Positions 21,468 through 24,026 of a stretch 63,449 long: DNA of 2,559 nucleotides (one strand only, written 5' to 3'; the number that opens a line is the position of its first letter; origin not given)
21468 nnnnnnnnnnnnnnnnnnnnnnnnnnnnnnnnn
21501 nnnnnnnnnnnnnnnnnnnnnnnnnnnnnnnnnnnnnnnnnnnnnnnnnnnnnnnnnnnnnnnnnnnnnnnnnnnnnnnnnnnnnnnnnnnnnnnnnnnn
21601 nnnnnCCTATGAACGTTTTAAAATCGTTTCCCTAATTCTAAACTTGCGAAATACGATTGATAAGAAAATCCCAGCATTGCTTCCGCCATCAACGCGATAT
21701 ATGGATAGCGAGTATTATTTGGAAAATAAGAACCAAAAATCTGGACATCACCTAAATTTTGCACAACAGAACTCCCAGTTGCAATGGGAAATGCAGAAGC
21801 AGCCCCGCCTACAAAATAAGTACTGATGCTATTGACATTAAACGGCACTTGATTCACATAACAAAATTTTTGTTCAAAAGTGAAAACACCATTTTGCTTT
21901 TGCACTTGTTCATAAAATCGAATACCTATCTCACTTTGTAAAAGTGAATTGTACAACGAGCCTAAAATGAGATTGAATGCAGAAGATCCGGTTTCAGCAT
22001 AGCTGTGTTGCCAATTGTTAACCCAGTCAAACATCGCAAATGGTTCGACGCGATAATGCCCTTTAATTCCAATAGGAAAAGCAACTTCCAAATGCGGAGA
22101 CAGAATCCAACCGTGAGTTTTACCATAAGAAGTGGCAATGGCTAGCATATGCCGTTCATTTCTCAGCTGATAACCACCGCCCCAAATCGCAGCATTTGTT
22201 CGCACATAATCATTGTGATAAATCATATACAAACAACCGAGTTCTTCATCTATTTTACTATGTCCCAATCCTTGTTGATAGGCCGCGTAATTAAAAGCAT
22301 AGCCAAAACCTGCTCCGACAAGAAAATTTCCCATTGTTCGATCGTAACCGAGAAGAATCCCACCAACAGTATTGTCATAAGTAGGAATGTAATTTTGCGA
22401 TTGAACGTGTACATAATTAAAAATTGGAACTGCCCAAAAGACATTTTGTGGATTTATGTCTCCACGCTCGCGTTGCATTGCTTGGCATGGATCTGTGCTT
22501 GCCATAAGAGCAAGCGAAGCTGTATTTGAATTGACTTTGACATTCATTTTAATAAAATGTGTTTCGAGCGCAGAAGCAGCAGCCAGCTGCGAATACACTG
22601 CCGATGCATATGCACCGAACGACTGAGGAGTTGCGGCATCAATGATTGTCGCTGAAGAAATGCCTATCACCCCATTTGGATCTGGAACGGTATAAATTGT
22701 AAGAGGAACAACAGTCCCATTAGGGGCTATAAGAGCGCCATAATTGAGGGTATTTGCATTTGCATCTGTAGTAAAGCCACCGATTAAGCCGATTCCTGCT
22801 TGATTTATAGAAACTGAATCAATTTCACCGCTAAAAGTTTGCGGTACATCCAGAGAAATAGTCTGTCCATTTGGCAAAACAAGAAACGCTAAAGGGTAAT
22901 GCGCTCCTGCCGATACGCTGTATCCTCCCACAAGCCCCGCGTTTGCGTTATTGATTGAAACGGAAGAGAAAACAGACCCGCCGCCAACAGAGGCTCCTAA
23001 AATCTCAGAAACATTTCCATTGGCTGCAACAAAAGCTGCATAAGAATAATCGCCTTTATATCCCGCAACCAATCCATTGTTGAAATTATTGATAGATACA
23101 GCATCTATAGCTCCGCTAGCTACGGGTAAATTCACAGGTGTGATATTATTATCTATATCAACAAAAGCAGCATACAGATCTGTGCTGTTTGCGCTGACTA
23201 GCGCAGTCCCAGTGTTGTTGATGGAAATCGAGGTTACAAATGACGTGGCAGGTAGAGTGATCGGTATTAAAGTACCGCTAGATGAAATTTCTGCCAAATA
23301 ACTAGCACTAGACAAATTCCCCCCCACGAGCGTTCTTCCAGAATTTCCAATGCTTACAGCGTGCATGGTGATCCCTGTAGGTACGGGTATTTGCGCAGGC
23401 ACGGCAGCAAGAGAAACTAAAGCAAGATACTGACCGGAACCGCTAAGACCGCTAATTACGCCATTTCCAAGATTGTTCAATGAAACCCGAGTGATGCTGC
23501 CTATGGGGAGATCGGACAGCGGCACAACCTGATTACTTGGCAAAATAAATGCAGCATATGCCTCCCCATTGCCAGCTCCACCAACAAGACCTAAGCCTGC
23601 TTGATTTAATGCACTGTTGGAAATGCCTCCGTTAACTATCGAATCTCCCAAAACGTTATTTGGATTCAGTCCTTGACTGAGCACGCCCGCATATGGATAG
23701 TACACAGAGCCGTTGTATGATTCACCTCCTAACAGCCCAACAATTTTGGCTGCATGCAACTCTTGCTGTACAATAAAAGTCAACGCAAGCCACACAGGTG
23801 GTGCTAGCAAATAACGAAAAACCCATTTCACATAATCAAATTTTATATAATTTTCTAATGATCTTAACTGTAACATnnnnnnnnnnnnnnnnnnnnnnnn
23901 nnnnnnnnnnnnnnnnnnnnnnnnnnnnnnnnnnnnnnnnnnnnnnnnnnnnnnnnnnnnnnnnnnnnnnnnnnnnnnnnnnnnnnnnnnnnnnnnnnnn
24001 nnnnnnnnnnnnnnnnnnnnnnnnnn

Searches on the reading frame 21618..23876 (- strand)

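Call 27: search_protein_families(library=ncbifam, proteins=[window:21618-23876:-], max_evalue=0.00001)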
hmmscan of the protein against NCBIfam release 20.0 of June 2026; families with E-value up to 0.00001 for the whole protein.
window:21618-23876:- (752 aa): 0 families

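Call 59: search_protein_families(library=pfam, proteins=[window:21618-23876:-], max_evalue=0.001)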
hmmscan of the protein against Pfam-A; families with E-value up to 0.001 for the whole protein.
window:21618-23876:- (752 aa): 1 family
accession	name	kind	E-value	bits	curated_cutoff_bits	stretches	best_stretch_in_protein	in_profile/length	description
PF03797.25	Autotransporter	-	1.1e-23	84.8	26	1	480-711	1-236/255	Autotransporter beta-domain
